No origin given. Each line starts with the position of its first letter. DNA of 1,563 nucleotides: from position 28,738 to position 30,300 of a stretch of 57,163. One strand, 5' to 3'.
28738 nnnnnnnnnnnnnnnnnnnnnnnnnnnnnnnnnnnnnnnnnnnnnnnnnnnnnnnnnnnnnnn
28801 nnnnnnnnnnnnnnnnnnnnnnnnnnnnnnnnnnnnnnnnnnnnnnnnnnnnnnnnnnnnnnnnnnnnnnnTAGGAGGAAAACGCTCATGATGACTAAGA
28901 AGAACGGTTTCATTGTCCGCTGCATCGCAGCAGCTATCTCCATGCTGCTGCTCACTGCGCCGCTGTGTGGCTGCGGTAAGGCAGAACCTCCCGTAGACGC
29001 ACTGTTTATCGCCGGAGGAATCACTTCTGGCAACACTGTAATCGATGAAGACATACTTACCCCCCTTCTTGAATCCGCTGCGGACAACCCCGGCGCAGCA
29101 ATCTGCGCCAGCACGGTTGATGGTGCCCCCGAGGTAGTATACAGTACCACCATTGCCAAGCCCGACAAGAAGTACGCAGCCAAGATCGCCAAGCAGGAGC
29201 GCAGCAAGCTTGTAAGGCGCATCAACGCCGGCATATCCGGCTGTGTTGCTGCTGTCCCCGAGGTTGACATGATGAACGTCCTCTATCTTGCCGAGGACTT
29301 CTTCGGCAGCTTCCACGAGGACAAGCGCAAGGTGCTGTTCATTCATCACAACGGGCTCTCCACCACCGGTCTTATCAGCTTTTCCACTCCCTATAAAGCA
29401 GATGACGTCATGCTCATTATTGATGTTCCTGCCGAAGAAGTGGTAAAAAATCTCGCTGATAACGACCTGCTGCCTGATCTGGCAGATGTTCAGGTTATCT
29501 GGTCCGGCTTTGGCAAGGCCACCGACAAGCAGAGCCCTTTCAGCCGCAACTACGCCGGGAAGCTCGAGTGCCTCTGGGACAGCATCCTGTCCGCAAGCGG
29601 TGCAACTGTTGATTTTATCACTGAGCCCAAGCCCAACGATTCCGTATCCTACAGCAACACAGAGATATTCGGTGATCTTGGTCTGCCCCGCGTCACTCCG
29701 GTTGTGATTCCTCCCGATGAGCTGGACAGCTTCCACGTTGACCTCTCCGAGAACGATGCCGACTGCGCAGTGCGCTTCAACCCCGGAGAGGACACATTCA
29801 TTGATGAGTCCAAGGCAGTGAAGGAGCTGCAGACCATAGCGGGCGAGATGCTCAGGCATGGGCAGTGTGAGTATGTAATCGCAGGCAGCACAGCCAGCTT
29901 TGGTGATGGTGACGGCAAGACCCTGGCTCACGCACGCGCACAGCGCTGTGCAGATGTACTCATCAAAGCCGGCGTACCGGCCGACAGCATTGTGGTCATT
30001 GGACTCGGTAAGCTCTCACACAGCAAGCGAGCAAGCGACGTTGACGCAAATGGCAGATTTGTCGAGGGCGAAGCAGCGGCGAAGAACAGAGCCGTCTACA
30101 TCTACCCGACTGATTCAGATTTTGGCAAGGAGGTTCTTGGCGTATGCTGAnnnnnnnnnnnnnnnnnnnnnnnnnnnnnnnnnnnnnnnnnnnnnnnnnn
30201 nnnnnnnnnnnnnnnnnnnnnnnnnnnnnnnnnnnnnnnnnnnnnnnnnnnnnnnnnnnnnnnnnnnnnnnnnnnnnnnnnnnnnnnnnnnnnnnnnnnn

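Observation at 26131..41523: A ~15.4-kb co-directional accessory gene block: unknown genes, OmpA-like lipoprotein, FHA, private SEDS/bPBP pair, LRR-kinase, two PP2C, ClpP paralogue and a TM-less VirD4-like ATPase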

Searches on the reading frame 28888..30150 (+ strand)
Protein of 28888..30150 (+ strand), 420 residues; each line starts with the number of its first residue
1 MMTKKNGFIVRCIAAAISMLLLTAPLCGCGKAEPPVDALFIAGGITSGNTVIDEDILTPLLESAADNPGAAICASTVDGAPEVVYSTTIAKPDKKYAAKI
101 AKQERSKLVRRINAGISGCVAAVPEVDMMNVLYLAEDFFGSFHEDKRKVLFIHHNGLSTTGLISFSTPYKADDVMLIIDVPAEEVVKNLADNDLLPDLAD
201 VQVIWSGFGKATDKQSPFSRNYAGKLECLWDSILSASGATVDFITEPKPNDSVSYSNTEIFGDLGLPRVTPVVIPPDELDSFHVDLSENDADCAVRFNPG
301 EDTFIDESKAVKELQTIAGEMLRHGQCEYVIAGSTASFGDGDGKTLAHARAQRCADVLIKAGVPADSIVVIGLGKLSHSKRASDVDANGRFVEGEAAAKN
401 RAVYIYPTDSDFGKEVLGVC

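Call 3: search_protein_families(library=pfam, proteins=[window:28888-30150:+], max_evalue=0.01)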
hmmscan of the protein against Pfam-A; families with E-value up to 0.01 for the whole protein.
window:28888-30150:+ (420 aa): 1 family
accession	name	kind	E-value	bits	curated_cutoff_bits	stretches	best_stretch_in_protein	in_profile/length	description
PF00691.25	OmpA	-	0.0001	23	27.2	1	297-377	2-82/98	OmpA family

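Call 9: search_protein_families(library=padloc, proteins=[window:28888-30150:+], max_evalue=0.01)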
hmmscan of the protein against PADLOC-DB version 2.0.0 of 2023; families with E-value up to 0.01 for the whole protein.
window:28888-30150:+ (420 aa): 0 families

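Call 12: find_encoding_contigs(protein=window:28888-30150:+, flank=10000, max_places=6)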
Protein window:28888-30150:+ (420 aa): no gene with exactly this product is on record in the collection.
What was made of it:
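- Tried and rejected: Exact look-up of the lipoprotein as translated found nothing (call 12).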

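Call 13: find_homologous_proteins(query=window:28888-30150:+, max_evalue=0.001)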
Query window:28888-30150:+ (420 aa): 6 proteins with E <= 0.001 among 8000 candidates.
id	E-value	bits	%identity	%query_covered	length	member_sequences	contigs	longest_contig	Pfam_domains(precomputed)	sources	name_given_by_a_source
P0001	1.7e-278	941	100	100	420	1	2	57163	-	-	-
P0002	1.2e-225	767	81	100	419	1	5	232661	PF00691.26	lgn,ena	-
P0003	1.1e-176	606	64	100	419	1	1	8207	PF00691.26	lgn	-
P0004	4.2e-36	143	31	82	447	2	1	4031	PF00691.26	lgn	-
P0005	8.4e-34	135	33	82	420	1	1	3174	PF00691.26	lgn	-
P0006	1.5e-15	75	29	97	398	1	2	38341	PF00691.26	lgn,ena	-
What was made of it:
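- Tried and rejected: Homologues had to be reached through call 13.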

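Call 14: find_encoding_contigs(protein=P0002, flank=10000, max_places=4)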
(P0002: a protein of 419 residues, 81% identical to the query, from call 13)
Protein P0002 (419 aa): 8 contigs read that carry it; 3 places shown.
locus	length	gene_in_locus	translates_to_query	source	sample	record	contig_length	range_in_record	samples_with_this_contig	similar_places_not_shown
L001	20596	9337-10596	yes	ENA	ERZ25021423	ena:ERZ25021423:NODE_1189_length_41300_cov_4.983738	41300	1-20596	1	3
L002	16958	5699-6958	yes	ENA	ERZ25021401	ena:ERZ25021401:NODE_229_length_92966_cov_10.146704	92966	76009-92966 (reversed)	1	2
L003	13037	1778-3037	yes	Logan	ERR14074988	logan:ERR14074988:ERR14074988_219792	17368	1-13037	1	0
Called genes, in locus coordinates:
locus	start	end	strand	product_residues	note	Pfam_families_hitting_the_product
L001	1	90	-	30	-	?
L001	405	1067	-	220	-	PF00440:TetR_N (weak)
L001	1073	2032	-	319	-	PF00561:Abhydrolase_1, PF12697:Abhydrolase_6, PF12146:Hydrolase_4 (weak)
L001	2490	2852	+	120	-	PF02195:ParB_N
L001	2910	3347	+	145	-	-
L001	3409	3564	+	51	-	-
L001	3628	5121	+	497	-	PF00239:Resolvase, PF07508:Recombinase, PF13408:Zn_ribbon_recom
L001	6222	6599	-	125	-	PF13560:HTH_31 (weak), PF01381:HTH_3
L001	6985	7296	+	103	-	-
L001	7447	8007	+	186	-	-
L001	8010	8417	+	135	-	-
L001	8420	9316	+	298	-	-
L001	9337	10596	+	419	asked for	PF00691:OmpA (weak)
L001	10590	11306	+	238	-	PF00498:FHA (weak)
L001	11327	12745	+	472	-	PF01098:FTSW_RODA_SPOVE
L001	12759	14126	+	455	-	PF00905:Transpeptidase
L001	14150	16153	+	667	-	PF00069:Pkinase, PF13306:LRR_5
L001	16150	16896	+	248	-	PF00481:PP2C, PF13672:PP2C_2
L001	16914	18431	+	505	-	PF13672:PP2C_2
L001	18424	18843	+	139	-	-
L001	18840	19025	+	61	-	-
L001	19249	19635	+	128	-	PF00574:CLP_protease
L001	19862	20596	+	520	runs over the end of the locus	PF22335:Cas10-Cmr2_palm2 (faint)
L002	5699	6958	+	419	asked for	PF00691:OmpA (weak)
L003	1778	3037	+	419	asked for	PF00691:OmpA (weak)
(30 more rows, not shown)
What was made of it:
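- On Actinobacterial-type FHA-RodA-PbpA-PknB-PstP cluster: Recombinase adjacent in L001 (call 14).
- A large serine recombinase and a ParB_N gene lie beside the block in L001 (call 14). A serine recombinase and ParB_N lie beside the block in L001 (call 14). A large serine recombinase is adjacent in L001 (call 14).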

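Call 15: find_encoding_contigs(protein=P0006, flank=10000, max_places=3)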
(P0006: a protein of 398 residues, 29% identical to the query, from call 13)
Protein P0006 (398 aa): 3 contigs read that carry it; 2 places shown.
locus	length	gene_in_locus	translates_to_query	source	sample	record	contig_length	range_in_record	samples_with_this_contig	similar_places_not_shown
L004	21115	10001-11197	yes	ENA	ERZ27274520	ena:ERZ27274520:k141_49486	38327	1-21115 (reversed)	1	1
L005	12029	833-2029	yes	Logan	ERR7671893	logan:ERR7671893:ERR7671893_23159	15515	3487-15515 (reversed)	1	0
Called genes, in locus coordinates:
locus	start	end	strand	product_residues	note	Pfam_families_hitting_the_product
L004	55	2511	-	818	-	PF13676:TIR_2, PF13191:AAA_16, PF24883:NPHP3_N, PF25521:WHD_TANC1 (weak), PF00515:TPR_1 (faint), PF07719:TPR_2 (faint), PF13181:TPR_8 (faint), PF13374:TPR_10 (faint), +1 more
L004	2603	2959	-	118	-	-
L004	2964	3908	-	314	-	-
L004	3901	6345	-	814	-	PF01580:FtsK_SpoIIIE (weak), PF01935:DUF87 (faint)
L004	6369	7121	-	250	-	-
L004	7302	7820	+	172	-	-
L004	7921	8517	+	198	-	-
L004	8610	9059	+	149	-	-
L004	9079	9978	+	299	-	-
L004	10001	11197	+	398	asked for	PF00691:OmpA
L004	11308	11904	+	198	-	PF10263:SprT-like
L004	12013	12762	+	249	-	-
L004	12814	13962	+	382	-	PF02163:Peptidase_M50 (faint)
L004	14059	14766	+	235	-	PF00239:Resolvase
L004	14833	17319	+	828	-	PF13676:TIR_2, PF08238:Sel1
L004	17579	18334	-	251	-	-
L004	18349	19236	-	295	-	-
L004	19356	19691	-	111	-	PF01381:HTH_3, PF13443:HTH_26 (weak)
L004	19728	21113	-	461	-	?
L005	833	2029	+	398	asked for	PF00691:OmpA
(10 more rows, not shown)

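Call 22: find_related_loci(query=A2, collection=genome_contigs, flank=10000)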
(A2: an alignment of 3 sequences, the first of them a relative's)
Query A2 (420 aa) in genome_contigs; peptide patterns used: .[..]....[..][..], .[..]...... (x = any residue, [..] = any of these).
374 stretches matched a pattern, but none encodes a relative of the query by tblastn (E <= 1e-3).
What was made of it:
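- On Actinobacterial-type FHA-RodA-PbpA-PknB-PstP cluster: No match in GTDB by pattern scan (call 22; sensitivity limited to close relatives).
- Pattern scans did not find it in GTDB species representatives (call 22).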

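Call 26: search_protein_families(library=ncbifam, proteins=[window:28888-30150:+], max_evalue=0.05)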
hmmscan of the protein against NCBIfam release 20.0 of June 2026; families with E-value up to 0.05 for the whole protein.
window:28888-30150:+ (420 aa): 8 families
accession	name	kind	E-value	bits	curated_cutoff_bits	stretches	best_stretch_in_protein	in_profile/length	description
NF053611.1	YiaD_Gzip_OmpA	equivalog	0.00012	21.8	175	1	307-390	114-196/206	YiaD family glycine zipper/OmpA-like lipoprotein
NF053612.1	anchor_PA1041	equivalog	0.00015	21.8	250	1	308-376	144-213/236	PA1041 family peptidoglycan-binding anchor lipoprotein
NF053585.1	OMP_LP_YfiB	equivalog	0.0011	18.9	128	1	309-376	70-138/163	outer membrane lipoprotein YfiB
NF008071.1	PRK10808.1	equivalog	0.002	17.6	277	1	322-377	260-316/358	porin OmpA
NF047726.1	AutTranAdhPGAsTpgA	equivalog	0.009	15.2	350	1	288-405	151-266/268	trimeric autotransporter adhesin/peptidogylcan-associated protein TpgA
NF006546.0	PRK09039.1-5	equivalog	0.026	13.8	615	1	327-390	271-332/343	peptidoglycan -binding protein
NF005999.0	PRK08126.1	subfamily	0.042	12.6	571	0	336-376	370-408/432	hypothetical protein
NF053613.1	OMP_toxin_LptF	equivalog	0.045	13.4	400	0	308-376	154-223/256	lipotoxin F family OmpA-related lipoprotein LptF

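Call 27: search_protein_families(library=phrogs, proteins=[window:28888-30150:+], max_evalue=0.05)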
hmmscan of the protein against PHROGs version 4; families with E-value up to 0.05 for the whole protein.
window:28888-30150:+ (420 aa): 0 families

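Call 37: find_encoding_contigs(protein=P0003, flank=10000, max_places=3)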
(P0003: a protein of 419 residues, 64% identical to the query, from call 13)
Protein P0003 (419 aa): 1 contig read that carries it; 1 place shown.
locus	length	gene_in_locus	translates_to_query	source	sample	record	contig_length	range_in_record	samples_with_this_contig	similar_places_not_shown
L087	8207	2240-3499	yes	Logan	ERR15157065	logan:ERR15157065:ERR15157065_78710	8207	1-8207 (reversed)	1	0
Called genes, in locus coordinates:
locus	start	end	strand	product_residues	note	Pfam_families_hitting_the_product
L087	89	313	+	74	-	-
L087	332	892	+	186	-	-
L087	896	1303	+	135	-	-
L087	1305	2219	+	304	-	-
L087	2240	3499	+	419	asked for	PF00691:OmpA (weak)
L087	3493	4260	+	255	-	PF00498:FHA (weak)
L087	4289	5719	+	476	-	PF01098:FTSW_RODA_SPOVE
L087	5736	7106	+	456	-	PF00905:Transpeptidase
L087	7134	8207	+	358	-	?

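Call 38: find_encoding_contigs(protein=P0004, flank=10000, max_places=3)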
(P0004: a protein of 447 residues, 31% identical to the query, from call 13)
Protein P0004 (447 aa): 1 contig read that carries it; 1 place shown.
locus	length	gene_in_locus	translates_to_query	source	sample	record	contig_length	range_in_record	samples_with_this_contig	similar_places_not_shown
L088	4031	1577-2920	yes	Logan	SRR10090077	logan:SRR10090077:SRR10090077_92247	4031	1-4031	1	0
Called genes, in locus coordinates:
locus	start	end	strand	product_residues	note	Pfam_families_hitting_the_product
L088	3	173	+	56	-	?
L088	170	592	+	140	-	-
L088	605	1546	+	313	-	-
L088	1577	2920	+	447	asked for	PF00691:OmpA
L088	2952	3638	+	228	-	PF13672:PP2C_2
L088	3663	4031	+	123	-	?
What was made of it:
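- PP2C_2 in L088 (call 38).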

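Call 39: find_encoding_contigs(protein=P0005, flank=10000, max_places=3)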
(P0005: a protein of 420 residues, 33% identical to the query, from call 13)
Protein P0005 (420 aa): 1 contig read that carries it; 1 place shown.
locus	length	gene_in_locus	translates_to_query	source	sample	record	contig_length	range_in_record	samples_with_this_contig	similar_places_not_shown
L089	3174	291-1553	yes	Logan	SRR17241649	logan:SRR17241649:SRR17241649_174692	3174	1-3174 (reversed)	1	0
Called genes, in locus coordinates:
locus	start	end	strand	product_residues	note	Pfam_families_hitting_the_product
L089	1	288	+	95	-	?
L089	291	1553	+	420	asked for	PF00691:OmpA (weak)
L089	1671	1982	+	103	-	-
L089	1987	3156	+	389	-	-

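Call 48: find_related_loci(query=A2, collection=viral_contigs, flank=10000)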
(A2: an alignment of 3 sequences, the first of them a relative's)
Query A2 (420 aa) in viral_contigs; peptide patterns used: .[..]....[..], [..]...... (x = any residue, [..] = any of these).
481 stretches matched a pattern, but none encodes a relative of the query by tblastn (E <= 1e-3).

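Call 50: predict_structure(alignment_id=A1)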
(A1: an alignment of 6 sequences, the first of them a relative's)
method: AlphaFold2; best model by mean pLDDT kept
length: 420 residues; sequences in the alignment: 6
mean_pLDDT: 67.7   pTM: 0.49
mean pLDDT of the five models: 67.7, 61.5, 61.2, 59.5, 45.5
residues with pLDDT >= 90: 41; 70-90: 198; 50-70: 81; < 50: 100
segments of 3 or more residues with pLDDT < 50: 1-31, 47-50, 157-179, 247-281, 338-340
pLDDT, mean of each block of 10 residues (from residue 1): 40 40 36 76 60 74 86 77 83 76 79 72 65 88 85 60 31 36 77 85 76 54 73 90 60 32 27 27 62 76 87 85 69 71 83 93 85 81 65 62 82 79
secondary structure, 60 per line:
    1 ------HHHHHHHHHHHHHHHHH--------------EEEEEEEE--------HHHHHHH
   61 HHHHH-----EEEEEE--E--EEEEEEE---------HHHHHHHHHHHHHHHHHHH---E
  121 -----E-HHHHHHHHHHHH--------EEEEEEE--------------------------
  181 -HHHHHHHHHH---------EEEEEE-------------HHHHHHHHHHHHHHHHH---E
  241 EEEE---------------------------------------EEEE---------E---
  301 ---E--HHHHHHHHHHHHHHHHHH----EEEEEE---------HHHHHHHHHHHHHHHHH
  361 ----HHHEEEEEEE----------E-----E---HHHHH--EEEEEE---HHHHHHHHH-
elements in order: H7-23 E38-45 H54-65 E71-76 E82-88 H98-116 H128-139 E148-154 H182-191 E201-206 H220-236 E240-244 E284-287 H307-324 E329-334 H344-360 E368-374 H395-399 E402-407 H411-419

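Call 52: fold_search(model_id=the predicted structure, library=pdb)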
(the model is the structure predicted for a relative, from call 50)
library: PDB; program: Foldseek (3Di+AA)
matches with E <= 10: 1004; with E <= 0.001: 101
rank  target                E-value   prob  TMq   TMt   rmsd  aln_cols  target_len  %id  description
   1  6ikj_B                5.0e-07  1.00  0.22  0.64   4.4       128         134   26  Crystal structure of YfiB(F48S) (released 2019-03-13)
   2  4zhv_A                7.6e-07  1.00  0.23  0.63   5.1       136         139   26  Crystal structure of a bacterial signalling protein (released 2016-04-27)
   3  4zhv_B                9.1e-07  1.00  0.22  0.65   4.5       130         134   26  Crystal structure of a bacterial signalling protein (released 2016-04-27)
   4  6ikj_A                1.4e-06  1.00  0.24  0.71   3.3       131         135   27  Crystal structure of YfiB(F48S) (released 2019-03-13)
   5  3s02_A                1.5e-06  1.00  0.24  0.65   7.0       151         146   18  The crystal structure of the periplasmic domain of Helicobacter pylori MotB (residues 103-256) (released 2012-03-14)
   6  4rha_A                2.0e-06  1.00  0.24  0.72   3.1       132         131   24  Structure of the C-terminal domain of outer-membrane protein OmpA from Salmonella enterica subsp. enterica serovar Typ (released 2014-10-29)
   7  3s0h_C                2.2e-06  1.00  0.25  0.57   7.1       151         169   18  The crystal structure of the periplasmic domain of Helicobacter pylori MotB (residues 90-256). (released 2012-03-14)
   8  5eaz_A                2.4e-06  1.00  0.22  0.63   4.5       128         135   26  crystal form I of YfiB belonging to space groups P21 (released 2016-05-18)
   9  6jfw_A                2.5e-06  1.00  0.24  0.65   3.3       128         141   23  Crystal structure of PA0833 periplasmic domain from Pseudomonas aeruginosa reveals an unexpected enlarged peptidoglyca (released 2019-03-20)
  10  5u1h_A                3.2e-06  1.00  0.23  0.70   4.7       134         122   22  Crystal structure of the C-terminal peptidoglycan binding domain of OprF (PA1777) from Pseudomonas aeruginosa (released 2017-01-11)
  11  5nhx                  3.4e-06  1.00  0.24  0.73   3.3       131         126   24  Periplasmic domain of Outer Membrane Protein A from Klebsiella pneumoniae (released 2018-05-16)
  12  2k1s_MODEL_1_A        3.6e-06  1.00  0.24  0.63   3.3       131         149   24  Solution NMR structure of the folded C-terminal fragment of YiaD from Escherichia coli. Northeast Structural G (released 2008-05-13)
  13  3s06_B                4.6e-06  1.00  0.25  0.67   6.5       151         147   18  The crystal structure of the periplasmic domain of Helicobacter pylori MotB (residues 97-256, P3121). (released 2012-03-14)
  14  5u1h_C                5.5e-06  1.00  0.23  0.69   4.9       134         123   22  Crystal structure of the C-terminal peptidoglycan binding domain of OprF (PA1777) from Pseudomonas aeruginosa (released 2017-01-11)
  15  3s0y_B                5.9e-06  1.00  0.24  0.60   6.6       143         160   17  The crystal structure of the periplasmic domain of MotB (residues 64-256). (released 2012-03-14)
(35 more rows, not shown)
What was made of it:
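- On vWA domain (for the lipoprotein N-domain): The AF2 model shows an alpha/beta fold, and Foldseek hits TFIIH chain E at E 3e-5 but with TM-score about 0.24 (calls 50, 52).
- Closest known: Threonine-phosphorylation control of type VI secretion. Same: TagL is among the Foldseek hits (call 52).
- The OmpA-like fold is confirmed by AF2 and Foldseek (calls 50, 52).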

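Call 57: search_protein_families(library=pfam, proteins=[L004:7302-7820:+, L004:7921-8517:+, L004:8610-9059:+, L004:12013-12762:+, L004:12814-13962:+, L004:6369-7121:-, L004:3901-6345:-, L004:2964-3908:-, L004:2603-2959:-, L004:17579-18334:-], max_evalue=0.05)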
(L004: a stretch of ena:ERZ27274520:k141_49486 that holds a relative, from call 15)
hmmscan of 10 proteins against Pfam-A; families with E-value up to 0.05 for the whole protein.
L004:7302-7820:+ (172 aa): 1 family
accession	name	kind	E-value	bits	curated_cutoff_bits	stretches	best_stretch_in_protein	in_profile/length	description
PF08840.17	BAAT_C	-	0.0071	16.9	20.9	1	81-127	26-72/210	BAAT / Acyl-CoA thioester hydrolase C terminal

L004:7921-8517:+ (198 aa): 1 family
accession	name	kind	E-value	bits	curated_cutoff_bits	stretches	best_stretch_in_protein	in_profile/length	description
PF19498.4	DUF6033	-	0.018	15.4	25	1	90-158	115-184/205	Protein of unknown function (DUF6033)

L004:8610-9059:+ (149 aa): 0 families

L004:12013-12762:+ (249 aa): 0 families

L004:12814-13962:+ (382 aa): 1 family
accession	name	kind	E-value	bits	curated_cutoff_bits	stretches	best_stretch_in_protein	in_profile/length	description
PF02163.28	Peptidase_M50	-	2.8e-07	30.5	27.2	2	152-226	5-100/221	Peptidase family M50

L004:6369-7121:- (250 aa): 0 families

L004:3901-6345:- (814 aa): 14 families
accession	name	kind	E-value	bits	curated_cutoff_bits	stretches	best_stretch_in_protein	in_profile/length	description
PF01580.24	FtsK_SpoIIIE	-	1.2e-06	28.6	24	1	338-382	16-61/221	FtsK/SpoIIIE family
PF01935.23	DUF87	-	1.4e-05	25.8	23.2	1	341-417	2-82/220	Helicase HerA, central domain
PF05872.18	HerA_C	-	0.00035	19.8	22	1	349-394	10-55/502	Helicase HerA-like C-terminal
PF13401.12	AAA_22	-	0.00062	20.5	27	1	361-396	6-41/130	AAA domain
PF00437.27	T2SSE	-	0.00069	18.8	24.9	1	349-395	131-177/370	Type II/IV secretion system protein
PF13245.12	AAA_19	-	0.001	19.7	25.1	1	362-388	13-39/134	AAA domain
PF13191.12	AAA_16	-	0.0018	19.2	32.6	1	360-401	24-63/167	AAA ATPase domain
PF10412.15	TrwB_AAD_bind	-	0.0025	17.2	20.5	1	355-388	10-43/387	Type IV secretion-system coupling protein DNA-binding domain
PF25199.1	nSTAND_NTPase5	-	0.0054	17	34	1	353-395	34-77/145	Novel STAND NTPase 5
PF01443.25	Viral_helicase1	-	0.0058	16.9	21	1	364-399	2-38/228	Viral superfamily 1 RNA helicase core domain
PF00004.35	AAA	-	0.013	16.3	21.2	0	363-400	1-35/131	ATPase family associated with various cellular activities (AAA)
PF13604.12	AAA_30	-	0.016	15.4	27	0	363-393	21-51/191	AAA domain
PF00580.27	UvrD-helicase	-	0.02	15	23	1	358-379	11-32/271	UvrD/REP helicase N-terminal domain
PF20720.3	nSTAND3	-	0.023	14.9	27.2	1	361-403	18-60/155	Novel STAND NTPase 3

L004:2964-3908:- (314 aa): 0 families

L004:2603-2959:- (118 aa): 0 families

L004:17579-18334:- (251 aa): 1 family
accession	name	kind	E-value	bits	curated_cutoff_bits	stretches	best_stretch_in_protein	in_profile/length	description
PF14197.11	Cep57_CLD_2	-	0.048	14.2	27.1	0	73-114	3-41/67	Centrosome localisation domain of PPC89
